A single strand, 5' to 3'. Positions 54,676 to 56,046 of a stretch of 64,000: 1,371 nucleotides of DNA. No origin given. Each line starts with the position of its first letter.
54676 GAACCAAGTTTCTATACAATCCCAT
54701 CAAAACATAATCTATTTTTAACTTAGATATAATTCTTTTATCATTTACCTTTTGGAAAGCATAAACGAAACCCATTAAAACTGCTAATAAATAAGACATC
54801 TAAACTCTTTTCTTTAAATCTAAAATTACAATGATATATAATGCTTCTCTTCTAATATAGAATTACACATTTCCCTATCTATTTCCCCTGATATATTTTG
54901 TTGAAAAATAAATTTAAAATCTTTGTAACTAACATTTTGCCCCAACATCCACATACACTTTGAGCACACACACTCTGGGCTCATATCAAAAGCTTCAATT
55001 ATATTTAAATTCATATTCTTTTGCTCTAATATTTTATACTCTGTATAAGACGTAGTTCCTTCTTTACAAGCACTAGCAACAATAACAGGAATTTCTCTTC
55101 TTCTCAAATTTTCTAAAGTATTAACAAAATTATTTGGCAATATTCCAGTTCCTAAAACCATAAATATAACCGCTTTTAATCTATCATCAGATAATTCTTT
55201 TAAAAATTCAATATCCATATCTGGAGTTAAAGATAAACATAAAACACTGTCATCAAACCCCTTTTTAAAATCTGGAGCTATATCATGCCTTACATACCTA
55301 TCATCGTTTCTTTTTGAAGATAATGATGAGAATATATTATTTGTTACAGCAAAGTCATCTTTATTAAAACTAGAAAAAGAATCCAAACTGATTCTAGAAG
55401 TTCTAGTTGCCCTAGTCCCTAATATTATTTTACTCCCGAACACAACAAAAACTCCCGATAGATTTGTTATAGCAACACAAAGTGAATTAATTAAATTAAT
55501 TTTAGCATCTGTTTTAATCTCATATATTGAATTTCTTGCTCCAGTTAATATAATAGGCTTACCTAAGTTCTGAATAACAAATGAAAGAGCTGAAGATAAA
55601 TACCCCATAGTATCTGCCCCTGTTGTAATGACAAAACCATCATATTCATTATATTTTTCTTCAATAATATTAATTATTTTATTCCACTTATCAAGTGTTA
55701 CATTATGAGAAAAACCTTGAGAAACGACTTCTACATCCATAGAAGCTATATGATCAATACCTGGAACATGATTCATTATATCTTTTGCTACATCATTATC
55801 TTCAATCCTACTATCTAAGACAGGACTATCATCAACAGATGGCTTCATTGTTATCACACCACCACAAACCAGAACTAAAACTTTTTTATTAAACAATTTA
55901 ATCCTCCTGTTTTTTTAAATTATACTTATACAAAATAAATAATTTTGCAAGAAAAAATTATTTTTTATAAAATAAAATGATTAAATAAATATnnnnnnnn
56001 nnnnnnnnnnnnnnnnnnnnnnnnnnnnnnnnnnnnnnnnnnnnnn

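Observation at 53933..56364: Three-gene cassette inside the spc operon: orphan protein, asparaginase-like protein with Thr-to-Val at the nucleophile motif, and EamA exporter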

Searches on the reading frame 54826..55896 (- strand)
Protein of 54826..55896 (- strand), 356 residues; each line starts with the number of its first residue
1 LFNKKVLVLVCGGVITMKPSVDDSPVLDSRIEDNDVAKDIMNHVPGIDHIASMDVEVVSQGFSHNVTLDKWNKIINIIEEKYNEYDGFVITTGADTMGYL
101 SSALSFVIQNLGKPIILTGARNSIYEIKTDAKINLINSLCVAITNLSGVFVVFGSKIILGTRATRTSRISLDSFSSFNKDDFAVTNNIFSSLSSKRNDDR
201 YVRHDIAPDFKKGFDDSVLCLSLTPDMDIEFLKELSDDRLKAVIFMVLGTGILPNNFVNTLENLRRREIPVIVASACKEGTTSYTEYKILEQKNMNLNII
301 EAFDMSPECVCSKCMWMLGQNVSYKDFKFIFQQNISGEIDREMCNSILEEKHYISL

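Call 3: search_protein_families(library=pfam, proteins=[window:54826-55896:-], max_evalue=0.1)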
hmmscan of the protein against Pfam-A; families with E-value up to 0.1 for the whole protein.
window:54826-55896:- (356 aa): 3 families
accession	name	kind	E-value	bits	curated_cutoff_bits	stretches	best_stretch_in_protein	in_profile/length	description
PF00710.25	Asparaginase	-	2.1e-43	148.5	22.5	1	5-185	1-180/193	Asparaginase, N-terminal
PF17763.6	Asparaginase_C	-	4.4e-19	69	34.6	1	218-331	2-114/114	Glutaminase/Asparaginase C-terminal domain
PF05234.16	UAF_Rrn10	-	0.09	13.4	20.8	0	33-91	48-105/122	UAF complex subunit Rrn10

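Call 4: search_protein_families(library=ncbifam, proteins=[window:54826-55896:-], max_evalue=0.1)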
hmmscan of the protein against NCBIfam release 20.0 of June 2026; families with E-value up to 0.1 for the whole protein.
window:54826-55896:- (356 aa): 7 families
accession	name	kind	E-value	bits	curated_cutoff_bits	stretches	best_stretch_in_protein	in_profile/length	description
TIGR00519.1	asnASE_I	subfamily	4.6e-55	186.9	260.5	1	4-340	2-336/337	type I asparaginase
NF003217.0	PRK04183.1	equivalog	5.7e-48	163.6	310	1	5-342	77-414/420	Glu-tRNA(Gln) amidotransferase subunit GatD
TIGR02153.1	gatD_arch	equivalog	1.1e-47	162.6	324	1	4-341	63-401/405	Glu-tRNA(Gln) amidotransferase subunit GatD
NF006998.0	PRK09461.1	equivalog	2.3e-42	145.4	376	1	3-340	3-335/337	asparaginase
TIGR00520.1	asnASE_II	subfamily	4.9e-22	78.3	314.3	1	8-286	29-309/352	type II asparaginase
NF008304.0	PRK11096.1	equivalog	6.8e-20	70.9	506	1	37-283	54-301/348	L-asparaginase 2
NF007055.0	PRK09505.1-6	equivalog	0.04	12.1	1458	1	156-230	339-409/675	alpha-amylase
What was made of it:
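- On Type I L-asparaginase (AnsA-like, EC 3.5.1.1): 186.9 bits against a cutoff of 260.5, and 145.4 against 376 (call 4).
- On GatD (archaeal Glu-tRNAGln amidotransferase subunit): The match covers only GatD positions 63/77 to the end, at 163 bits against cutoffs of 310-324 (call 4).
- Closest known: Type I. Different: The score is below the NCBIfam type I cutoff, 186.9 against 260.5 (call 4).
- The match starts at GatD position 63-77, so the GatD N-terminal domain is absent (call 4).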

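Call 5: search_solved_structures(query=window:54826-55896:-, show_alignments=4, max_evalue=0.001)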
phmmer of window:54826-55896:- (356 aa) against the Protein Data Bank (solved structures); distinct sequences matched with E-value up to 0.001: 81 (the best 60 are shown).
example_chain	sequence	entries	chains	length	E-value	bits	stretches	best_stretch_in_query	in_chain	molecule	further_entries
5ot0_A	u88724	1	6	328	2.9e-36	128.6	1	68-340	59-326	L-asparaginase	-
9ufr_A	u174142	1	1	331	3.5e-33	118.4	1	66-339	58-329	asparaginase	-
9ufq_A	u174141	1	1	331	4.5e-33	118.1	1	68-339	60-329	asparaginase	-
1wls_A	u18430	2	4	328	4.3e-32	114.8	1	51-341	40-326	L-asparaginase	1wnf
2ocd_A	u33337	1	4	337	1.5e-31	113.1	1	5-339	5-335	L-asparaginase I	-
3ntx_A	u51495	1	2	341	2.4e-31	112.4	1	63-339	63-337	Cytoplasmic L-asparaginase I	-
4q0m_A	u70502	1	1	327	1.6e-30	109.7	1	65-339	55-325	L-asparaginase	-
2p2d_A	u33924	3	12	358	1.7e-30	109.6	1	63-339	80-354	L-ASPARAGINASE I | L-asparaginase 1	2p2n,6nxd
1zq1_A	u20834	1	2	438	5.9e-30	107.8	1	36-340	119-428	Glutamyl-tRNA(Gln) amidotransferase subunit D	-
7r69_A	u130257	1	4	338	6e-30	107.8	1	63-339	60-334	L-asparaginase I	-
2him_A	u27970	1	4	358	7.9e-30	107.4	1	63-339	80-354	L-asparaginase 1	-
6nxc_A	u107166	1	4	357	8.5e-30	107.3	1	63-339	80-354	L-asparaginase 1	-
7r6a_A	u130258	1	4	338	7.8e-29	104.1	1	63-339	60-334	L-asparaginase I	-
7r6b_A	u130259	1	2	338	7.8e-29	104.1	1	63-339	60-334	L-asparaginase I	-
5dnd_A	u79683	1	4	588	7.2e-24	87.8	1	63-338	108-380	L-asparaginase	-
5dnc_A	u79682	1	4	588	2.6e-23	86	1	63-338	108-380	L-asparaginase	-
5dne_A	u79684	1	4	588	6.7e-23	84.6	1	63-338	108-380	L-asparaginase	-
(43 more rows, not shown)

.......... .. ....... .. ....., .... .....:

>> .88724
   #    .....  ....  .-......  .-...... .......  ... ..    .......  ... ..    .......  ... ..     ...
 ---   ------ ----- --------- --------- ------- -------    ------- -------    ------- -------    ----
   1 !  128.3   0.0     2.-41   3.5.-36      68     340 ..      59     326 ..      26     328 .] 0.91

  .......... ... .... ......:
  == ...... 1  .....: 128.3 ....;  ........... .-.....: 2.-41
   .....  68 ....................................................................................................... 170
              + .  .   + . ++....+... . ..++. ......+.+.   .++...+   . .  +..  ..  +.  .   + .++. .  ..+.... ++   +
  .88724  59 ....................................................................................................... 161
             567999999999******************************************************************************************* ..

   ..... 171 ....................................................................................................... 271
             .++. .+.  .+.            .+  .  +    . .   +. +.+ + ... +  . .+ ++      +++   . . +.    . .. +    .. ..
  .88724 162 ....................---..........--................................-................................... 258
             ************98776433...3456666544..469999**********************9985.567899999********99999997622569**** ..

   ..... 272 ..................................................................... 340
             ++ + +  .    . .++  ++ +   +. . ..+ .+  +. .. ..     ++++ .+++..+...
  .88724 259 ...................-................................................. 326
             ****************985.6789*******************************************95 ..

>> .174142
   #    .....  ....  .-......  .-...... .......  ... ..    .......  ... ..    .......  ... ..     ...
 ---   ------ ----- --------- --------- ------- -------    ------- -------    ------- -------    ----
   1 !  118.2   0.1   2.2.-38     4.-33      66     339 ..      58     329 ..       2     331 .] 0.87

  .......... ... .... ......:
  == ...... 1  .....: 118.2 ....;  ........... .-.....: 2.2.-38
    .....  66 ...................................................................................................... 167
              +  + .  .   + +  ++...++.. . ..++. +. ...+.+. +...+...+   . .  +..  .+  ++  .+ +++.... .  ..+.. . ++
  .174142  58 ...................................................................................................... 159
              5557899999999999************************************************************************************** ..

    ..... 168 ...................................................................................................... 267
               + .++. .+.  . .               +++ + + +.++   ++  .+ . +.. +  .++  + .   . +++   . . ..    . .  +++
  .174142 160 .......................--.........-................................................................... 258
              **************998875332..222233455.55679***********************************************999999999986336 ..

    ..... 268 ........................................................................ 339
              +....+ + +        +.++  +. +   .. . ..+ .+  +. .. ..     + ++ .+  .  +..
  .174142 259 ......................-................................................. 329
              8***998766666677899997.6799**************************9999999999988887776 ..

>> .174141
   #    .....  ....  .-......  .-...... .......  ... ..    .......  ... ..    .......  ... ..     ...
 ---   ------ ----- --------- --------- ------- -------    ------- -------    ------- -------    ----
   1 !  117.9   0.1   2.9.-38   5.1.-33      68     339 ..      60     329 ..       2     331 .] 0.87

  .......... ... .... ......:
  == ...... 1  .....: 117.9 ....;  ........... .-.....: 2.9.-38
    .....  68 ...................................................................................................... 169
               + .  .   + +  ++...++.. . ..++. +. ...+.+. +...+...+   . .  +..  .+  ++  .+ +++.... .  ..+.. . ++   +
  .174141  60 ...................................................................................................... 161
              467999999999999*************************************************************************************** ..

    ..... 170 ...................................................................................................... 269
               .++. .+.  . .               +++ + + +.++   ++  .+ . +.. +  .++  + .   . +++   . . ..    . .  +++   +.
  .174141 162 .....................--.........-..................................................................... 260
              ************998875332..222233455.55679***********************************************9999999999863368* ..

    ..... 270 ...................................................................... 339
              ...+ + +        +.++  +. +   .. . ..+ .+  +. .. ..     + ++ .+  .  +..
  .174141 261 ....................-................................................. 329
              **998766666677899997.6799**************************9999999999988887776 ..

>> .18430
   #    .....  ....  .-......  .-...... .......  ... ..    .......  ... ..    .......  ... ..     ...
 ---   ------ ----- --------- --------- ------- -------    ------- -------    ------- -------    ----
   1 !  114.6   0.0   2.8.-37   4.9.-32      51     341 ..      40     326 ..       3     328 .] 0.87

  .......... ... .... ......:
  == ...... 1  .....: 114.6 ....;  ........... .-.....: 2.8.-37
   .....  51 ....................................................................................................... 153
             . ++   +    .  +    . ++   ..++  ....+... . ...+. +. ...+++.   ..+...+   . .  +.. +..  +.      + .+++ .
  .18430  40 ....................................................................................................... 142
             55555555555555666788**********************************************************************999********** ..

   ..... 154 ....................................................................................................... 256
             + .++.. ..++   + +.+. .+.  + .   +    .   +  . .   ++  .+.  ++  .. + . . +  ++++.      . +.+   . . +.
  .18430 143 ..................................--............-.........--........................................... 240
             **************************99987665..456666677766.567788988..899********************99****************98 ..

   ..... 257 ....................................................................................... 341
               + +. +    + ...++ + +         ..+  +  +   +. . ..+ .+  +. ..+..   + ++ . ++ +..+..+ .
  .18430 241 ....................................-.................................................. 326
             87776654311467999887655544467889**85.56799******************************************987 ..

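Call 9: find_homologous_proteins(query=window:54826-55896:-, max_evalue=0.00001)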
Query window:54826-55896:- (356 aa): 415 proteins with E <= 0.00001 among 2906 candidates; the best 120 are listed.
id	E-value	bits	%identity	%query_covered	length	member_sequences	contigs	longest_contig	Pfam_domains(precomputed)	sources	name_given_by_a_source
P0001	1.2e-232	789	100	100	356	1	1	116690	PF17763.7,PF00710.26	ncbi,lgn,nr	ncbi:MAG: asparaginase domain-containing protein [Alphaproteobacteria bacterium]|nr:asparaginase dom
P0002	6.6e-140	484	61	100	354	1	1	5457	PF17763.7,PF00710.26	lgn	-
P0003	1.8e-137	476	61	96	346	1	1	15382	PF17763.7,PF00710.26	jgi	-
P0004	7.1e-86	307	44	97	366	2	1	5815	PF17763.7,PF00710.26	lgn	-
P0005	1.3e-85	306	42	97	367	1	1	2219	PF17763.7,PF00710.26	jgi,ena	jgi:L-asparaginase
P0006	4.5e-83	297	44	98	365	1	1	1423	PF17763.7,PF00710.26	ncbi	-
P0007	1.2e-69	253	40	95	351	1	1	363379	PF17763.7,PF00710.26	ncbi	-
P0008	1.5e-67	246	39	95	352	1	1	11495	PF17763.7,PF00710.26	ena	-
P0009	3.0e-67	245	39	95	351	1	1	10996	PF17763.7,PF00710.26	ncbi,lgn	-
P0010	4.8e-67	245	38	95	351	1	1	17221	PF17763.7,PF00710.26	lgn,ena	-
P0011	1.4e-66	243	39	94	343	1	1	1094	PF17763.7,PF00710.26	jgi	jgi:L-asparaginase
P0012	2.1e-66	243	40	95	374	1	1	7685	PF17763.7,PF00710.26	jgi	jgi:L-asparaginase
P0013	6.6e-66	241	41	83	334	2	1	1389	PF17763.7,PF00710.26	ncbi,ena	-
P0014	8.9e-65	237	38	94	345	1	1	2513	PF17763.7,PF00710.26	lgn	-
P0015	2.3e-64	236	39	95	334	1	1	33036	PF17763.7,PF00710.26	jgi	-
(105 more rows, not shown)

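Call 11: find_encoding_contigs(protein=P0002, flank=10000, max_places=4)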
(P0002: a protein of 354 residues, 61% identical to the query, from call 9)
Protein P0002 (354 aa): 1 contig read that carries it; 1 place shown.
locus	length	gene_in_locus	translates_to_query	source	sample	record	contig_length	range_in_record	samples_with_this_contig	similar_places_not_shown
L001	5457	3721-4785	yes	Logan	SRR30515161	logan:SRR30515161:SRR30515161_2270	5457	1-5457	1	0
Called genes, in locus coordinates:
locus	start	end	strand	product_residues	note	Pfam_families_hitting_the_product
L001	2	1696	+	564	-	?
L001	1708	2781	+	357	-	PF02912:Phe_tRNA-synt_N, PF01409:tRNA-synt_2d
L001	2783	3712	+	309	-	PF00561:Abhydrolase_1, PF12146:Hydrolase_4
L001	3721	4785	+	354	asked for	PF00710:Asparaginase, PF17763:Asparaginase_C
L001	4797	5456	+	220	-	?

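Call 12: find_encoding_contigs(protein=P0003, flank=10000, max_places=4)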
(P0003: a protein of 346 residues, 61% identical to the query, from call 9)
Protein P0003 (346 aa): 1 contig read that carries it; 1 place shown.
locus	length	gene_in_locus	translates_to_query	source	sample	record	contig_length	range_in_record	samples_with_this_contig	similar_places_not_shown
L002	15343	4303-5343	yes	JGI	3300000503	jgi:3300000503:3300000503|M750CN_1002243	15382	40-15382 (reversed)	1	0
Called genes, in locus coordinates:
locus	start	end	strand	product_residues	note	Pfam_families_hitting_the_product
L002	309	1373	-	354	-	PF19300:BPD_transp_1_N (faint), PF00528:BPD_transp_1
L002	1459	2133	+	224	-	-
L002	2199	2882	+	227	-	-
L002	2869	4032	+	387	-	PF00682:HMGL-like, PF22617:HCS_D2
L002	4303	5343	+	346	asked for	PF00710:Asparaginase, PF17763:Asparaginase_C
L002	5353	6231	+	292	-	PF00892:EamA, PF10639:TMEM234 (weak), PF00892:EamA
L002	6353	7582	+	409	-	PF05222:AlaDh_PNT_N, PF01262:AlaDh_PNT_C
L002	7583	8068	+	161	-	PF12769:PNTB_4TM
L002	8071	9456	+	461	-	PF02233:PNTB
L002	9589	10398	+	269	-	PF13444:Acetyltransf_5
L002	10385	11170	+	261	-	PF01553:Acyltransferase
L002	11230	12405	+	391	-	PF00520:Ion_trans, PF07885:Ion_trans_2, PF00027:cNMP_binding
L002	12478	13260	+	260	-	PF00459:Inositol_P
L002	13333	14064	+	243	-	-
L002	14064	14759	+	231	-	-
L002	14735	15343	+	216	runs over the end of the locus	?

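Call 15: find_encoding_contigs(protein=P0004, flank=10000, max_places=4)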
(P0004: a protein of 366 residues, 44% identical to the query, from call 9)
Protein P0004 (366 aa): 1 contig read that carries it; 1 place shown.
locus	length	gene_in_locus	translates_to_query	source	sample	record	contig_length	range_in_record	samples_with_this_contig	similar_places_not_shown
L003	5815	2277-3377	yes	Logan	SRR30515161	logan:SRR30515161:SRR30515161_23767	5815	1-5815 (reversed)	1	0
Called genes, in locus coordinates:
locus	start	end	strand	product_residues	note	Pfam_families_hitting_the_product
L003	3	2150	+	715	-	?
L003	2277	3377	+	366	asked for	PF00710:Asparaginase, PF17763:Asparaginase_C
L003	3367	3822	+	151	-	PF04074:DUF386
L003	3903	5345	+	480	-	PF03023:MurJ, PF01554:MatE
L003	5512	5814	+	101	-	?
